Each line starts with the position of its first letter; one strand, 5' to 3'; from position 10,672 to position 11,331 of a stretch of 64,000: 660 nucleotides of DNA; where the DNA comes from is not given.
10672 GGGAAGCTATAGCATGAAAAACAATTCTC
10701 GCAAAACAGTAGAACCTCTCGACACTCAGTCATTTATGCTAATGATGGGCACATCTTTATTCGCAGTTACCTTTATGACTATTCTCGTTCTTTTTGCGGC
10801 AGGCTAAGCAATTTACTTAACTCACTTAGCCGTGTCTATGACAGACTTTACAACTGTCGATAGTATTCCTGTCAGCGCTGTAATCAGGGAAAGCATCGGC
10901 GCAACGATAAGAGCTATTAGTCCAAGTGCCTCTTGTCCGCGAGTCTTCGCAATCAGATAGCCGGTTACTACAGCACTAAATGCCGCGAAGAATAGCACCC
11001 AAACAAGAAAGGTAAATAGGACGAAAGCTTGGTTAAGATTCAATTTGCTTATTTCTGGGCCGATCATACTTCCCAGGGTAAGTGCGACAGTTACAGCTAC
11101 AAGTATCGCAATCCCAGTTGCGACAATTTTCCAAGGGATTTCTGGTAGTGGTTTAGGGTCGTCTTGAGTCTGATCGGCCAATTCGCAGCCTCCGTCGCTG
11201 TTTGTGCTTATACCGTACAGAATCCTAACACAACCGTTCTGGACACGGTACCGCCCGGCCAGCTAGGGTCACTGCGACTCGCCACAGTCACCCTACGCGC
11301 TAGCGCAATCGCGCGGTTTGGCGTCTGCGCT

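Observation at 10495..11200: Strongly AT-rich foreign segment encoding a small hydrophobic peptide and an antisense 4-TM protein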

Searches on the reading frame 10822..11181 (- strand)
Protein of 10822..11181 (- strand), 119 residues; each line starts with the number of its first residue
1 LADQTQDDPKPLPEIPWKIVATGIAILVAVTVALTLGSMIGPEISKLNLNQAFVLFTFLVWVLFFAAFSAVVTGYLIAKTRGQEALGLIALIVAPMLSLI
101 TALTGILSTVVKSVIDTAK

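Call 9: search_protein_families(library=pfam, proteins=[window:10822-11181:-], max_evalue=1)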
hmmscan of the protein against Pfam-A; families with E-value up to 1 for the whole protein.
window:10822-11181:- (119 aa): 3 families
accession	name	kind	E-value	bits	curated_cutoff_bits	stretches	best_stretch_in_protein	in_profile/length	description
PF18949.5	DUF5693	-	0.00034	19.7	29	1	6-106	301-389/609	Family of unknown function (DUF5693)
PF24364.1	DUF7520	-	0.012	16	27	0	6-38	32-64/78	Family of unknown function (DUF7520)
PF09973.14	DUF2208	-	0.057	13.5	24.3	1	22-79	93-151/231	Predicted membrane protein (DUF2208)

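Call 10: search_protein_families(library=ncbifam, proteins=[window:10822-11181:-], max_evalue=1)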
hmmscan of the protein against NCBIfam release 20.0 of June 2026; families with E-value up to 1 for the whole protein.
window:10822-11181:- (119 aa): 2 families
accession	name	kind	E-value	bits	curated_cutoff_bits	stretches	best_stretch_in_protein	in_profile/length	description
NF038396.1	NF038396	subfamily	0.002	17.9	40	1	83-111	1-29/59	NF038396 family protein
NF045742.1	MPN163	equivalog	0.36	11.1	100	1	57-112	53-109/154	MPN163 family protein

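Call 12: find_encoding_contigs(protein=window:10822-11181:-, flank=6000, max_places=10)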
Protein window:10822-11181:- (119 aa): no gene with exactly this product is on record in the collection.

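Call 13: find_homologous_proteins(query=window:10822-11181:-, max_evalue=0.01)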
Query window:10822-11181:-: 57 candidates shared short words with the query, none scored E <= 0.01.

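Call 55: search_protein_representatives(protein=window:10822-11181:-)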
Query: 119 residues. Proteins with E-value up to 0.001 (for the whole library): 4; up to 1e-10: 0; up to 1e-30: 0. The best 4 are listed.
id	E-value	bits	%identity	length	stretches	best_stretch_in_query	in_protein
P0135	1.6e-07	47.6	41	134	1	43-113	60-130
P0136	1.6e-05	41.2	34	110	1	23-117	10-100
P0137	1.8e-05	41.0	30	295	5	12-67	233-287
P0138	6.0e-05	39.4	44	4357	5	29-53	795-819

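Call 57: find_encoding_contigs(protein=P0135, flank=6000, max_places=6)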
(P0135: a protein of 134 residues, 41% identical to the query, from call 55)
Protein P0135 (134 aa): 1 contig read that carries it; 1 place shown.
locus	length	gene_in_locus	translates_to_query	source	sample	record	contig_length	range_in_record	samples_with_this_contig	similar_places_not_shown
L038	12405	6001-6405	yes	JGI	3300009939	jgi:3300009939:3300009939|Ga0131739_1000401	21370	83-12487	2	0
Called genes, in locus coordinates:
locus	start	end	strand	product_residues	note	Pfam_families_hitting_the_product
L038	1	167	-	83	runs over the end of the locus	?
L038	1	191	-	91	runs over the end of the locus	?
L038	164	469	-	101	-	PF16320:Ribosomal_L12_N, PF00542:Ribosomal_L12 (weak)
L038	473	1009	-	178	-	PF00466:Ribosomal_L10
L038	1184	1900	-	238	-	PF00687:Ribosomal_L1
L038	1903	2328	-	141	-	PF03946:Ribosomal_L11_N, PF00298:Ribosomal_L11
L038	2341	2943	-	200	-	PF02357:NusG, PF00467:KOW (weak)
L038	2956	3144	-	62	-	PF00584:SecE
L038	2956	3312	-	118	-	PF00584:SecE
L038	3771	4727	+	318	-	PF01555:N6_N4_Mtase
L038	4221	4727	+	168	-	PF01555:N6_N4_Mtase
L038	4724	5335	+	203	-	-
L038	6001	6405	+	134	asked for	-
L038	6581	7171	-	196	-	-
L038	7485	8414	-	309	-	PF02558:ApbA, PF08546:ApbA_C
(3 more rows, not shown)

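Call 58: find_encoding_contigs(protein=P0136, flank=6000, max_places=6)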
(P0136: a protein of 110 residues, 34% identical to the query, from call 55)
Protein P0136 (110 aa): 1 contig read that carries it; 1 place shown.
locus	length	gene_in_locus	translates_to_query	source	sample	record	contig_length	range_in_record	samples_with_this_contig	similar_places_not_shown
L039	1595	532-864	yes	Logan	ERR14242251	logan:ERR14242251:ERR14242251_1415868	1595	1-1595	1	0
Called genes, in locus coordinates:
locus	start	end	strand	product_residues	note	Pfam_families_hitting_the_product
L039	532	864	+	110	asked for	-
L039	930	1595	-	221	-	?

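Call 66: find_related_loci(query=A5, collection=viral_contigs, flank=5000)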
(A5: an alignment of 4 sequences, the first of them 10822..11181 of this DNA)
Query A5 (119 aa) in viral_contigs; peptide patterns used: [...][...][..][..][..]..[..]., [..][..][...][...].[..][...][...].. (x = any residue, [..] = any of these).
123 stretches matched a pattern, but none encodes a relative of the query by tblastn (E <= 1e-3).

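Call 81: search_protein_families(library=padloc, proteins=[window:10822-11181:-], max_evalue=0.1)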
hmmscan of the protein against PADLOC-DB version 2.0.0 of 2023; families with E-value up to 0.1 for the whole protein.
window:10822-11181:- (119 aa): 0 families

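Call 82: search_protein_families(library=phrogs, proteins=[window:10822-11181:-], max_evalue=0.1)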
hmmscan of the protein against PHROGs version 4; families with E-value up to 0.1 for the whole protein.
window:10822-11181:- (119 aa): 0 families

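Call 104: search_solved_structures(query=A6, max_evalue=1)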
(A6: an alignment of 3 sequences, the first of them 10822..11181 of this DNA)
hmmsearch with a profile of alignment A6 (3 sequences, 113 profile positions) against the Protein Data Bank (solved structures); distinct sequences matched with E-value up to 1: 0.

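Call 111: predict_structure(alignment_id=A6)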
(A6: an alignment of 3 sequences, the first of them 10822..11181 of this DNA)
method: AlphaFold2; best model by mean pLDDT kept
length: 119 residues; sequences in the alignment: 3
mean_pLDDT: 67.5   pTM: 0.45
mean pLDDT of the five models: 67.5, 66.0, 64.6, 62.0, 60.3
residues with pLDDT >= 90: 0; 70-90: 61; 50-70: 46; < 50: 12
segments of 3 or more residues with pLDDT < 50: 1-4, 6-12
pLDDT, mean of each block of 10 residues (from residue 1): 47 54 64 63 62 75 77 75 68 74 78 73
secondary structure, 60 per line:
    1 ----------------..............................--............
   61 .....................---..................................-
elements in order: H17-46 H49-81 H85-118

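Call 114: fold_search(model_id=the predicted structure, library=pdb)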
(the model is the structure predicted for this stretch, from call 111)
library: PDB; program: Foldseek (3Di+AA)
matches with E <= 10: 61; with E <= 0.001: 0
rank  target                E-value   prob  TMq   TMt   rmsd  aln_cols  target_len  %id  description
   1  8rz1_B                2.7e+00  0.80  0.65  0.71   2.8       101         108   10  Synthetic immunogen RH5-34EM bound to monoclonal antibody R5.034 (released 2024-07-17)
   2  8rz0_C                2.7e+00  0.63  0.57  0.64   3.7       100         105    9  Synthetic immunogen RH5-34EM bound to monoclonal antibody R5.016 (released 2024-07-17)
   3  6ql5_M                3.5e+00  0.66  0.56  0.60   2.6        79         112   15  Structure of fatty acid synthase complex with bound gamma subunit from Saccharomyces cerevisiae at 2.8 angstrom (released 2020-03-18)
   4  8i21_A                3.5e+00  0.08  0.27  0.15  22.6       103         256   13  Cryo-EM structure of 6-subunit Smc5/6 arm region (released 2024-06-26)
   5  9div_B                4.4e+00  0.09  0.38  0.34  10.4       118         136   14  The crystal structure of de novo designed ChuA binding protein C8 (released 2025-05-21)
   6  9div_F                4.6e+00  0.12  0.40  0.37  10.8       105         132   16  The crystal structure of de novo designed ChuA binding protein C8 (released 2025-05-21)
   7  8xyv_A                5.2e+00  0.38  0.59  0.69   3.2       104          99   13  De novo designed protein 0705-5 (released 2024-10-02)
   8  8xyv_B                5.2e+00  0.35  0.56  0.65   3.1        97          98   11  De novo designed protein 0705-5 (released 2024-10-02)
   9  2bko                  5.2e+00  0.20  0.49  0.34   3.9        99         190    7  STRUCTURE ANALYSIS OF UNKNOWN FUNCTION PROTEIN (released 2006-06-28)
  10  2b5u_A                5.2e+00  0.13  0.45  0.13  28.9       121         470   10  Crystal Structure Of Colicin E3 V206C Mutant In Complex With Its Immunity Protein (released 2006-11-07)
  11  9cup_C                5.5e+00  0.05  0.26  0.08  20.0       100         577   18  BmrCD in inward-facing conformation bound to Hoechsts (released 2025-08-13)
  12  3onj                  6.2e+00  0.21  0.55  0.64   3.9       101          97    9  Crystal structure of yeast Vti1p_Habc domain (released 2011-07-20)
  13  7eeb_M                6.2e+00  0.14  0.46  0.47   4.2       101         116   11  Structure of the CatSpermasome (released 2021-07-28)
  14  1few                  6.2e+00  0.06  0.28  0.20  19.9       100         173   16  CRYSTAL STRUCTURE OF SMAC/DIABLO (released 2000-09-13)
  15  9hmx_A                6.2e+00  0.03  0.24  0.17  27.6       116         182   15  Structure of SteB-RipA complex from Mycobacterium tuberculosis (released 2025-07-30)
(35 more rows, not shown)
